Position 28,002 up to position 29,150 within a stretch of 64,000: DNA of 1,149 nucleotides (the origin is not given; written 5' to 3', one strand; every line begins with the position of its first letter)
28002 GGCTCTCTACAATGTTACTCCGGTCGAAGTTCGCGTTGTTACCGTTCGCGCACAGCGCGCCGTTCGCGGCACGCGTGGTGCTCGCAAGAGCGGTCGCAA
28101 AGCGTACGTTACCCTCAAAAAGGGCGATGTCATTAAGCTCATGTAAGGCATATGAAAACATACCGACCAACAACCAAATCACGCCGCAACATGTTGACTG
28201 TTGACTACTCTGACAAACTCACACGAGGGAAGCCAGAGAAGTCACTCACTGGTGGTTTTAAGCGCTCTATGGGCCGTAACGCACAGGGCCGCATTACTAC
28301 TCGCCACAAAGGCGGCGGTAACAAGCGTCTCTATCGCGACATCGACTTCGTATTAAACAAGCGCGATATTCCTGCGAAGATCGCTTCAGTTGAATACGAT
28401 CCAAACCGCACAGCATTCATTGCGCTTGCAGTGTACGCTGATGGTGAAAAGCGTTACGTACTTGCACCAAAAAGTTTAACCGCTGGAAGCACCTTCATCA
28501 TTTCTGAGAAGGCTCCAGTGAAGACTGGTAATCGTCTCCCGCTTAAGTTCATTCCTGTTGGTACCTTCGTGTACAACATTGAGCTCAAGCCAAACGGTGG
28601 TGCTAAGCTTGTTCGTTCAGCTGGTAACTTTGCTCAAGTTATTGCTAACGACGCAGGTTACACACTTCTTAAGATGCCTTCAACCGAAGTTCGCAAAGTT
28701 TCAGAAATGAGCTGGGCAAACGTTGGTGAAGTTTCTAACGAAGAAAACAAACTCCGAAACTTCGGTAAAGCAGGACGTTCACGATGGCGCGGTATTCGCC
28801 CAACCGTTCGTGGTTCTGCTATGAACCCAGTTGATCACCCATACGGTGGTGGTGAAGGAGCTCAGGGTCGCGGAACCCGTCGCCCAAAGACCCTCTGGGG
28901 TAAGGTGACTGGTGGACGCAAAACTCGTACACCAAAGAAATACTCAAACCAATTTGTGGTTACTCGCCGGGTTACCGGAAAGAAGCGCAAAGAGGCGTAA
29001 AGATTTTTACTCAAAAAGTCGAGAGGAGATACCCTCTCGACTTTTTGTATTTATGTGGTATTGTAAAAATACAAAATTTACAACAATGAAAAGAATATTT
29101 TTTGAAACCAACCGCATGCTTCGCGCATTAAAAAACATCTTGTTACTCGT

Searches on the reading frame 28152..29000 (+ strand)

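Call 86: search_protein_families(library=pfam, proteins=[window:28152-29000:+], max_evalue=0.001)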
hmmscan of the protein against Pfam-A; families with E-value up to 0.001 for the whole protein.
window:28152-29000:+ (282 aa): 2 families
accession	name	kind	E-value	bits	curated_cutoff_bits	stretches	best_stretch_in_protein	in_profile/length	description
PF03947.24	Ribosomal_L2_C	-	1.1e-48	164.9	33.7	1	124-250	1-126/126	Ribosomal Proteins L2, C-terminal domain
PF00181.30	Ribosomal_L2_N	-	1.3e-32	112.1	23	1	41-116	1-76/77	Ribosomal Proteins L2, RNA binding N-terminal domain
